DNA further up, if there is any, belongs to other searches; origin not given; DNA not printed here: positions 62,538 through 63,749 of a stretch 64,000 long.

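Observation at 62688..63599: ATP-grasp-like gene with a degenerate metal-binding motif next to the SPASM maturase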

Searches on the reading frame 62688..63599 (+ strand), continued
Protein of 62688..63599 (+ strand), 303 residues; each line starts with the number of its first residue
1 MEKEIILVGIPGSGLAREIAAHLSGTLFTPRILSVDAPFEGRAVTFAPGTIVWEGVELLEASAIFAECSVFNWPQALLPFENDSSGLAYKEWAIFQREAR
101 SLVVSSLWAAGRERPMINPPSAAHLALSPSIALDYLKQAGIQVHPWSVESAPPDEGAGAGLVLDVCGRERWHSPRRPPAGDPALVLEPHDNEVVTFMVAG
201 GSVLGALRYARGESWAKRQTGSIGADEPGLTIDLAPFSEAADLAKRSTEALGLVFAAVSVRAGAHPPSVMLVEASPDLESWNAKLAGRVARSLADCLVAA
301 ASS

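Call 43: find_encoding_contigs(protein=P0103, flank=10000, max_places=2)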
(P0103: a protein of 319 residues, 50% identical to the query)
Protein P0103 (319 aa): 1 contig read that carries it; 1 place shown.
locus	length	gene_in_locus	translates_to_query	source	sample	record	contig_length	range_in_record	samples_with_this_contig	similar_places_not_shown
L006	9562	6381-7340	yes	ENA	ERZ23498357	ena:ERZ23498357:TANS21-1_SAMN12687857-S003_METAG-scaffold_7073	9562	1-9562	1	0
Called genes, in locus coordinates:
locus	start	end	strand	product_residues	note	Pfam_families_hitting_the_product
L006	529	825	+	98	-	PF00076:RRM_1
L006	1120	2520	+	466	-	-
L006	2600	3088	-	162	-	PF00005:ABC_tran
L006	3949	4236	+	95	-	-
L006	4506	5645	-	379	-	-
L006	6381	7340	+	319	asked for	-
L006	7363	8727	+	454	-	PF04055:Radical_SAM, PF13353:Fer4_12 (weak)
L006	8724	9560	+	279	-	?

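Call 44: find_encoding_contigs(protein=P0105, flank=10000, max_places=2)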
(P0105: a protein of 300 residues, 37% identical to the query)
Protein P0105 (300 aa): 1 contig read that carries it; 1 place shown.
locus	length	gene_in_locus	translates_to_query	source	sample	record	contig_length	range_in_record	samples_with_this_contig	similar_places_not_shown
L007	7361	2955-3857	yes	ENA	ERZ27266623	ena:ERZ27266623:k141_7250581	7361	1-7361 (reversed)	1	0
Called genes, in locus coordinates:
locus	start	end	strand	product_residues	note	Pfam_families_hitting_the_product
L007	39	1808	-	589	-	PF00664:ABC_membrane, PF00005:ABC_tran, PF02463:SMC_N (weak)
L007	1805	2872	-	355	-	PF25919:BSH_CusB (faint), PF25984:BSH_YknX (faint)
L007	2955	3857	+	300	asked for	-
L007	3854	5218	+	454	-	PF04055:Radical_SAM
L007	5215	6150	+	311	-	PF08443:RimK (weak)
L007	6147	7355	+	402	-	-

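Call 52: find_encoding_contigs(protein=P0107, flank=10000, max_places=2)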
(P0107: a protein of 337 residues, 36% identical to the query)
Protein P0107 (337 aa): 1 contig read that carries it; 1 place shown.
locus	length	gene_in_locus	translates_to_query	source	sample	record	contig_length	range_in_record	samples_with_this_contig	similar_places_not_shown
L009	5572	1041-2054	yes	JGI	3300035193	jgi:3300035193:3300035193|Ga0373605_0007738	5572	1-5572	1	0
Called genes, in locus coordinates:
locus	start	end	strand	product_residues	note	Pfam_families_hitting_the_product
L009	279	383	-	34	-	-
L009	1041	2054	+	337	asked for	-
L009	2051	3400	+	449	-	PF04055:Radical_SAM, PF13353:Fer4_12 (weak)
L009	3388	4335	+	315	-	PF08443:RimK (weak)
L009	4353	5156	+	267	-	-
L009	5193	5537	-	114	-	PF08843:AbiEii (weak)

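Call 53: find_encoding_contigs(protein=P0074, flank=10000, max_places=2)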
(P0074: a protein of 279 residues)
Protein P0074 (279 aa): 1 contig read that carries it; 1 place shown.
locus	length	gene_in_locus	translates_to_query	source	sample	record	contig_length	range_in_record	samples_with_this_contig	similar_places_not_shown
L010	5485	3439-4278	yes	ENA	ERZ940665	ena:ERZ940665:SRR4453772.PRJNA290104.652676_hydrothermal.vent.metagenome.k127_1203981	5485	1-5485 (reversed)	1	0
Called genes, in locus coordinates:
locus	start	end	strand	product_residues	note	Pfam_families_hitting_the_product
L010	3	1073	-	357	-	?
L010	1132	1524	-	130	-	-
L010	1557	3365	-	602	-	PF00664:ABC_membrane, PF00005:ABC_tran, PF13191:AAA_16 (weak), PF02463:SMC_N (weak)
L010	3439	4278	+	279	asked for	-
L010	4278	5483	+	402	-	?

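Call 54: find_encoding_contigs(protein=P0067, flank=10000, max_places=2)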
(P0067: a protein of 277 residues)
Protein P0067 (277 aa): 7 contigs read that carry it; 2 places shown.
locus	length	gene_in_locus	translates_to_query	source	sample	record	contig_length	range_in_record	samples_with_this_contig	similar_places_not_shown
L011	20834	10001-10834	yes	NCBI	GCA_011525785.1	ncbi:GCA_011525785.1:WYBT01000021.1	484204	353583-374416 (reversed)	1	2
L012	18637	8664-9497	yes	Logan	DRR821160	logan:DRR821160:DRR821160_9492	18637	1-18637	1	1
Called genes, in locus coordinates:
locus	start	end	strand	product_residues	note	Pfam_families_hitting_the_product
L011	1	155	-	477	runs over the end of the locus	PF07396:Porin_O_P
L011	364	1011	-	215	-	PF00484:Pro_CA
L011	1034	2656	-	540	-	PF00916:Sulfate_transp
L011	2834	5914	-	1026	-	PF07995:GSDH, PF00801:PKD (weak), PF18911:PKD_4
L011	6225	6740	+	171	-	PF01661:Macro (weak)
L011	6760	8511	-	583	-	PF00664:ABC_membrane, PF00005:ABC_tran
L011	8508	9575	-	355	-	-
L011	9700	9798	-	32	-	-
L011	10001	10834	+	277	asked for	-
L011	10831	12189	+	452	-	PF04055:Radical_SAM, PF13353:Fer4_12 (weak)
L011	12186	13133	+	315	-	PF08443:RimK (weak)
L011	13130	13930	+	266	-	-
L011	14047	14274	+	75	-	-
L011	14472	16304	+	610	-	-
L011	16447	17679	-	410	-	PF07452:CHRD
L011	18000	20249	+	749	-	PF13517:FG-GAP_3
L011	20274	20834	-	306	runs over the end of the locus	PF01063:Aminotran_4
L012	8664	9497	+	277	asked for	-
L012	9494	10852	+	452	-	PF04055:Radical_SAM, PF13353:Fer4_12 (weak)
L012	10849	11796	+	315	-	PF08443:RimK (weak)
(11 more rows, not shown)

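Call 62: find_homologous_proteins(query=A3, max_evalue=1e-10)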
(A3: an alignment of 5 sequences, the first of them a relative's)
Query A3 (5 sequences) (325 aa, profile of the alignment): 161 proteins with E <= 1e-10 among 8000 candidates; the best 120 are listed.
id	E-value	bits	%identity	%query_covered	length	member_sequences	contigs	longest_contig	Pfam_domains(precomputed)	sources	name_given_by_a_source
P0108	4.1e-163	560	100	100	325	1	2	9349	PF08443.17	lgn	-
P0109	4.9e-159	547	88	94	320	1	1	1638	PF08443.17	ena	-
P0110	1.1e-158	546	57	96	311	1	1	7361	PF08443.17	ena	-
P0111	3.8e-158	544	55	94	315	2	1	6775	PF08443.17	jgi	jgi:glutathione synthase/RimK-type ligase-like ATP-grasp enzyme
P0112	6.6e-156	536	46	96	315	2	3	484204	PF08443.17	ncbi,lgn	-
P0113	3.7e-154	531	54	96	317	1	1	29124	PF08443.17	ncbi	-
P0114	2.0e-153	528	84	96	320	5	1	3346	PF08443.17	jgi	-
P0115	1.8e-152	525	56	94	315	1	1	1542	PF08443.17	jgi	-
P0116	7.9e-151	520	79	96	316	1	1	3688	PF08443.17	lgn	-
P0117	2.6e-150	518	48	96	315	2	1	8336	-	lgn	-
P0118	1.4e-149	516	69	95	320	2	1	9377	PF08443.17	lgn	-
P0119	1.3e-147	509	73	98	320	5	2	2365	PF08443.17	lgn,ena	-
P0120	1.3e-147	509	74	98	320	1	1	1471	PF08443.17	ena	-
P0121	3.7e-147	508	76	96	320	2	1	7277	PF08443.17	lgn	-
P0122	1.7e-146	505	76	96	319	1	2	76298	PF08443.17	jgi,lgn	jgi:glutathione synthase/RimK-type ligase-like ATP-grasp enzyme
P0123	9.9e-146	503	71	95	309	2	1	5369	PF08443.17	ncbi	-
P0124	2.7e-145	502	68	94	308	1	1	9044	PF08443.17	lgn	-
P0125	3.4e-145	501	72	95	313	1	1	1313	PF08443.17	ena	-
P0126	1.7e-144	499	46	96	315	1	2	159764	PF08443.17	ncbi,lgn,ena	-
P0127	1.3e-140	486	70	95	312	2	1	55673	PF08443.17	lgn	-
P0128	2.9e-140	485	59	95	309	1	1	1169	PF08443.17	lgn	-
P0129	3.3e-140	485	69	95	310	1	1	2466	PF08443.17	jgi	jgi:glutathione synthase/RimK-type ligase-like ATP-grasp enzyme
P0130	3.4e-140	485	57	94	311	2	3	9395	PF08443.17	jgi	jgi:glutathione synthase/RimK-type ligase-like ATP-grasp enzyme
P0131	4.1e-140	484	61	95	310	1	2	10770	PF08443.17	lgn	-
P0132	4.3e-140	484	66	94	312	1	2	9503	PF08443.17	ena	-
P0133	2.6e-139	482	69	95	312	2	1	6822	PF08443.17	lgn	-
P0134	3.1e-139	482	69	94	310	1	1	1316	PF08443.17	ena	-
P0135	7.9e-139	480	49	96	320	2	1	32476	PF08443.17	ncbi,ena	-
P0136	9.5e-139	480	48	96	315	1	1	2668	PF08443.17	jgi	-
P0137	1.2e-138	480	59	95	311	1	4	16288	PF08443.17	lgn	-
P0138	1.8e-138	479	64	100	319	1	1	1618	PF08443.17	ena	-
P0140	6.5e-138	477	62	95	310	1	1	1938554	PF08443.17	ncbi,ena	-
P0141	8.7e-138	477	56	95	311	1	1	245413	PF08443.17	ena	-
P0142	1.6e-137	476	49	96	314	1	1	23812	PF08443.17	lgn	-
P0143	3.4e-137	475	47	96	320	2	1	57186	PF08443.17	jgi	jgi:glutathione synthase/RimK-type ligase-like ATP-grasp enzyme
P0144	6.4e-137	474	63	95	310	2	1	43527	PF08443.17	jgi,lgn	jgi:glutathione synthase/RimK-type ligase-like ATP-grasp enzyme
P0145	3.4e-136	472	57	94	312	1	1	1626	PF08443.17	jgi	jgi:glutathione synthase/RimK-type ligase-like ATP-grasp enzyme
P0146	3.4e-136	472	63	94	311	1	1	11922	PF08443.17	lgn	-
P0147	7.1e-136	471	66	95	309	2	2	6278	PF08443.17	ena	-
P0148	8.4e-136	470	61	94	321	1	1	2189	PF08443.17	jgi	-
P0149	9.5e-136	470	56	96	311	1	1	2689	PF08443.17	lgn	-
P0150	2.0e-135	469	57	95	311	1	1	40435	PF08443.17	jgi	jgi:glutathione synthase/RimK-type ligase-like ATP-grasp enzyme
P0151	2.2e-135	469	56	96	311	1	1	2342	PF08443.17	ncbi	-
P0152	3.1e-135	468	61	95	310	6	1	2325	PF08443.17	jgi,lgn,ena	-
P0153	5.4e-135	468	57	95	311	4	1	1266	PF08443.17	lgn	-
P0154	6.8e-135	467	60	94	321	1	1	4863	PF08443.17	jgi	jgi:glutathione synthase/RimK-type ligase-like ATP-grasp enzyme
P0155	1.4e-134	466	60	95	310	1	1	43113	PF08443.17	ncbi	-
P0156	1.5e-134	466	53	96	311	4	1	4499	PF08443.17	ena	-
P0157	2.1e-134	466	65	95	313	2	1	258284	PF08443.17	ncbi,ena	-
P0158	2.5e-134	465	60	95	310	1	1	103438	PF08443.17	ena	-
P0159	1.7e-133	463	60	94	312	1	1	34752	PF08443.17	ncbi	ncbi:MAG: hypothetical protein AB1486_20545 [Planctomycetota bacterium]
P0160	3.0e-133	462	60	96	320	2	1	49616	PF08443.17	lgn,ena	-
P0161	3.1e-133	462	56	95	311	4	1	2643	PF08443.17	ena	-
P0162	4.1e-133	461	61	96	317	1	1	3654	PF14243.12,PF08443.17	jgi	jgi:glutathione synthase/RimK-type ligase-like ATP-grasp enzyme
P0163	4.4e-133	461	47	96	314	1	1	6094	PF08443.17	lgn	-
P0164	5.8e-133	461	61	95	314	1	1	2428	PF08443.17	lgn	-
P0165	7.1e-133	461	60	94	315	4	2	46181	PF08443.17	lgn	-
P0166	7.8e-133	461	64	95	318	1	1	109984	PF08443.17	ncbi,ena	-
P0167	1.0e-132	460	46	96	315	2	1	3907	PF08443.17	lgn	-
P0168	1.4e-132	460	60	95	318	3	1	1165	PF08443.17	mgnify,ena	mgnify:CR=1 FL=1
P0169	1.4e-132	460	61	94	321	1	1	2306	PF08443.17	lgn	-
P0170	2.1e-132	459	62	98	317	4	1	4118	PF08443.17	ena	-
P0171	3.5e-132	458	59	94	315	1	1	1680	PF08443.17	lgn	-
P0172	3.8e-132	458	58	94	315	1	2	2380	PF08443.17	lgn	-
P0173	4.2e-132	458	60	95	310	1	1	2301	PF08443.17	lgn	-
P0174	1.1e-131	457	60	94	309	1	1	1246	PF08443.17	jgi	jgi:glutathione synthase/RimK-type ligase-like ATP-grasp enzyme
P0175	1.2e-131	457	61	94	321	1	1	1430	PF08443.17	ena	-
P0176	1.8e-131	456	58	95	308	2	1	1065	PF08443.17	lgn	-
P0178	7.6e-131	454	56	94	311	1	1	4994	PF08443.17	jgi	jgi:glutathione synthase/RimK-type ligase-like ATP-grasp enzyme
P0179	1.1e-130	454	46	96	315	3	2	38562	PF08443.17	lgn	-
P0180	1.5e-130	453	54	95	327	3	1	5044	PF08443.17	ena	-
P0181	1.6e-130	453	60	95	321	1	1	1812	PF08443.17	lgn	-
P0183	1.2e-129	450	48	96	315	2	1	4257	PF08443.17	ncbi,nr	ncbi:MAG: hypothetical protein IT453_09160 [Planctomycetes bacterium]|nr:hypothetical protein [Planc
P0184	1.6e-129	450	56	95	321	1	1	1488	PF08443.17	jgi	jgi:glutathione synthase/RimK-type ligase-like ATP-grasp enzyme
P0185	2.3e-129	449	55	95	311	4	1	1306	PF08443.17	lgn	-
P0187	3.3e-129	449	57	94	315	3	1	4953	PF08443.17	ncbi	-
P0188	5.3e-129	448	46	96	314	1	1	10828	PF08443.17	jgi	jgi:glutathione synthase/RimK-type ligase-like ATP-grasp enzyme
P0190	7.7e-129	447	58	94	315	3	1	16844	PF08443.17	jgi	jgi:hypothetical protein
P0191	1.4e-128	447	47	96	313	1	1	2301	PF08443.17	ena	-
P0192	1.6e-128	446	44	96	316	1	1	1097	PF08443.17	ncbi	-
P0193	2.8e-128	446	58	95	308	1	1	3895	PF08443.17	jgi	jgi:glutathione synthase/RimK-type ligase-like ATP-grasp enzyme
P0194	6.0e-128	445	59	95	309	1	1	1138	PF08443.17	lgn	-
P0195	1.8e-127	443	52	95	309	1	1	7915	PF08443.17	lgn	-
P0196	1.9e-127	443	45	97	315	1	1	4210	PF08443.17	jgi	jgi:glutathione synthase/RimK-type ligase-like ATP-grasp enzyme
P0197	4.1e-127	442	47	93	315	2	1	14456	PF08443.17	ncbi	-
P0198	6.4e-127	441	52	94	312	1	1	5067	PF08443.17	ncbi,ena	-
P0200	9.3e-127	441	59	94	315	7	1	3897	PF08443.17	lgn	-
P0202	1.9e-126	440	58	94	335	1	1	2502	PF08443.17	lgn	-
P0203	3.3e-126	439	53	95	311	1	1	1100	PF08443.17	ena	-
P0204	3.4e-126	439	59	95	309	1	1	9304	PF08443.17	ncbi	-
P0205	3.7e-126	439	56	95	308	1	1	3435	PF08443.17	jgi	-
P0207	1.3e-125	437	53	95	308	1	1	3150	PF08443.17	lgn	-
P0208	2.2e-125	436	45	96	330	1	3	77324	PF08443.17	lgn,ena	-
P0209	3.3e-125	436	56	94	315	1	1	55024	PF08443.17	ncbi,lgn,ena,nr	ncbi:MAG: hypothetical protein KAH56_04265 [Candidatus Krumholzibacteria bacterium]|nr:hypothetical 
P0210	3.4e-125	435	60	96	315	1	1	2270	PF08443.17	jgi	jgi:glutathione synthase/RimK-type ligase-like ATP-grasp enzyme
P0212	1.1e-124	434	50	95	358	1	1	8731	PF08443.17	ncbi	ncbi:MAG: hypothetical protein ABIK28_06830 [Planctomycetota bacterium]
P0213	1.3e-124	434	45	92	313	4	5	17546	PF08443.17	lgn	-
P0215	1.9e-124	433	69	86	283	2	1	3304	PF08443.17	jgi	jgi:glutathione synthase/RimK-type ligase-like ATP-grasp enzyme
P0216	5.8e-124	431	56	94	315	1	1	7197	PF08443.17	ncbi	ncbi:MAG: hypothetical protein ABFS42_15260 [Candidatus Krumholzibacteriota bacterium]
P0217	5.9e-124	431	57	95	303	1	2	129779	PF08443.17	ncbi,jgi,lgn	jgi:glutathione synthase/RimK-type ligase-like ATP-grasp enzyme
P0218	4.0e-123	429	57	95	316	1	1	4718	PF08443.17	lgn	-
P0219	8.2e-123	428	54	94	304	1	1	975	PF08443.17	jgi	-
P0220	1.0e-121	424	56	95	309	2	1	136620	PF08443.17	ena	-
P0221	7.5e-121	421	53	94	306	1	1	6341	PF08443.17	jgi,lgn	-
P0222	1.3e-120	420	53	94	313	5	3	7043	PF08443.17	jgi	-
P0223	2.9e-120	419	54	95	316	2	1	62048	PF08443.17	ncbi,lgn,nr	ncbi:MAG: hypothetical protein HZA52_00155 [Planctomycetes bacterium]|nr:hypothetical protein [Planc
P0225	7.4e-120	418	52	96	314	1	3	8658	PF08443.17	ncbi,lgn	-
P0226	1.2e-119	417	54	94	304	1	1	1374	PF08443.17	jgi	-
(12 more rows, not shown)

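Call 63: find_encoding_contigs(protein=P0140, flank=8000, max_places=1)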
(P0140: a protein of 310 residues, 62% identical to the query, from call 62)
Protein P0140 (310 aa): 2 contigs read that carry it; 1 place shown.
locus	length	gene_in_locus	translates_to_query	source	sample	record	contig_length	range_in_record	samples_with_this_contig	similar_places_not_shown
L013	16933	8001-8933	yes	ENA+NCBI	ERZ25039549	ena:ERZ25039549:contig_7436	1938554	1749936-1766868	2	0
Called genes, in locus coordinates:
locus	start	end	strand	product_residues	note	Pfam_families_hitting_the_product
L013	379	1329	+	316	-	PF13860:FlgD_ig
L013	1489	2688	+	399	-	PF05684:DUF819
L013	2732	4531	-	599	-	PF00664:ABC_membrane, PF00005:ABC_tran, PF02463:SMC_N (faint)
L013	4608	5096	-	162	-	-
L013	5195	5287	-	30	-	-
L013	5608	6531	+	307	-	-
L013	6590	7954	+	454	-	PF04055:Radical_SAM, PF13353:Fer4_12 (weak)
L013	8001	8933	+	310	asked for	PF08443:RimK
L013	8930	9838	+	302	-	-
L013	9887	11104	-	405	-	PF12704:MacB_PCD, PF02687:FtsX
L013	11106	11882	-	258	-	PF00005:ABC_tran, PF13304:AAA_21 (faint)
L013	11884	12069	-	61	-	-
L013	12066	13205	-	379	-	PF25917:BSH_RND, PF25973:BSH_CzcB, PF25881:HH_YBHG (weak), PF25885:HH_EMRA (weak), PF25876:HH_MFP_RND (weak), PF25954:Beta-barrel_RND_2, PF25990:Beta-barrel_YknX (weak)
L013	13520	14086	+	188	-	PF04542:Sigma70_r2, PF08281:Sigma70_r4_2, PF04545:Sigma70_r4, PF22233:PhyR_sigma-like (weak)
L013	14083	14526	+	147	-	PF13490:zf-HC2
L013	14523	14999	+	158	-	PF13801:Metal_resist, PF07813:LTXXQ (faint)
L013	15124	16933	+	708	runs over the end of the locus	PF02934:GatB_N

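Call 64: find_encoding_contigs(protein=P0223, flank=8000, max_places=1)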
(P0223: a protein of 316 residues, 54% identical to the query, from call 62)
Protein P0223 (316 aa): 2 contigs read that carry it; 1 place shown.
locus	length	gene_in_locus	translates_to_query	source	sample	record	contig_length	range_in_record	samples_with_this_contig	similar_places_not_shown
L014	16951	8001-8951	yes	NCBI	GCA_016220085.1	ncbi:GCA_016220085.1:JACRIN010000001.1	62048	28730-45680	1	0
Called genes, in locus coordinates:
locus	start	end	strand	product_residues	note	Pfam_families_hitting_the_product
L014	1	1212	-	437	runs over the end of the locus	-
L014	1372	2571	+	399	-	PF13650:Asp_protease_2, PF13975:gag-asp_proteas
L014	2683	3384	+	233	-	PF07813:LTXXQ (weak)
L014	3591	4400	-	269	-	PF00797:Acetyltransf_2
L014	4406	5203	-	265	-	PF00378:ECH_1, PF16113:ECH_2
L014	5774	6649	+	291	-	-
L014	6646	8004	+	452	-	PF04055:Radical_SAM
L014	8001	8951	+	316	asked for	PF08443:RimK (weak)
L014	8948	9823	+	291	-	-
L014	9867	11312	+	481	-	-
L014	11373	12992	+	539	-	PF01425:Amidase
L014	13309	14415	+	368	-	PF13472:Lipase_GDSL_2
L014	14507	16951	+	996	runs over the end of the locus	PF09586:YfhO (weak)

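Call 65: find_encoding_contigs(protein=P0157, flank=8000, max_places=2)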
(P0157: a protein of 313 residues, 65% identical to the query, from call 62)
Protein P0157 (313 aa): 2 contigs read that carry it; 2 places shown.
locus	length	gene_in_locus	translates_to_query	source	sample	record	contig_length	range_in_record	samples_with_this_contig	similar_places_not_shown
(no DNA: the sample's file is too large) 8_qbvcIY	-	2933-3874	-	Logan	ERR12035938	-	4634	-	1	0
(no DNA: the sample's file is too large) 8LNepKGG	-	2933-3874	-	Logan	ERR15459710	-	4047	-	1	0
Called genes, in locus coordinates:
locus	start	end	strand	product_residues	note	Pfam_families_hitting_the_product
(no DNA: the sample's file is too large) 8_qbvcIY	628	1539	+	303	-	-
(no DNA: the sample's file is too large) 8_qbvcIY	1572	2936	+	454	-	PF04055:Radical_SAM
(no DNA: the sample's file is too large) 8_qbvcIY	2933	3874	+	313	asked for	PF08443:RimK (weak)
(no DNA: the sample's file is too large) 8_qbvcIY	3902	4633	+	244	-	?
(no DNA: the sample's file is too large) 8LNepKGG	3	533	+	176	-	?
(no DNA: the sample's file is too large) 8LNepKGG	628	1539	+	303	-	-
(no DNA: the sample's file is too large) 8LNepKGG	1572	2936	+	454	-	PF04055:Radical_SAM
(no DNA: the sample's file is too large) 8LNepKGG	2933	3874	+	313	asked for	PF08443:RimK (weak)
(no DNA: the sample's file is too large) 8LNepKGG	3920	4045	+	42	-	?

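Call 75: search_protein_families(library=pfam, proteins=[L004:9158-9931:+, L011:13130-13927:+, L013:8930-9835:+, L007:6147-7352:+], max_evalue=1)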
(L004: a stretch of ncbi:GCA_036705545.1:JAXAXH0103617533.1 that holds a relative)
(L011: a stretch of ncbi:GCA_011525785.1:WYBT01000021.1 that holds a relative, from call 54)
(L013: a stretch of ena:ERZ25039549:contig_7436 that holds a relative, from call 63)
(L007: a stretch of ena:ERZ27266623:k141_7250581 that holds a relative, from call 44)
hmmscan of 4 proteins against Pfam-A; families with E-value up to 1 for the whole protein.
L004:9158-9931:+ (258 aa): 1 family
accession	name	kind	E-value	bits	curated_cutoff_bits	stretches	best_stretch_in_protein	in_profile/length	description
PF07355.17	GRDB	-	0.0046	16.7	22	1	22-167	201-346/347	Glycine/sarcosine/betaine reductase selenoprotein B (GRDB)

L011:13130-13927:+ (266 aa): 1 family
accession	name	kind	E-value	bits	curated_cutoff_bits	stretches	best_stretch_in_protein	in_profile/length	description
PF07355.17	GRDB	-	0.0079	16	22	1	103-173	277-346/347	Glycine/sarcosine/betaine reductase selenoprotein B (GRDB)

L013:8930-9835:+ (302 aa): 2 families
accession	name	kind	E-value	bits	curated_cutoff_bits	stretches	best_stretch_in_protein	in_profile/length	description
PF07355.17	GRDB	-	0.042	13.6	22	1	65-210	199-344/347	Glycine/sarcosine/betaine reductase selenoprotein B (GRDB)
PF13338.12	AbiEi_4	-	0.21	12.1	25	0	225-248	16-33/49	Transcriptional regulator, AbiEi antitoxin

L007:6147-7352:+ (402 aa): 0 families

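Call 76: search_solved_structures(query=L004:9158-9931:+, max_evalue=1, show_alignments=1)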
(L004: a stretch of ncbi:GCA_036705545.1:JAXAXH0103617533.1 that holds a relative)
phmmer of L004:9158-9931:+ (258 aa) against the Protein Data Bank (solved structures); distinct sequences matched with E-value up to 1: 0.
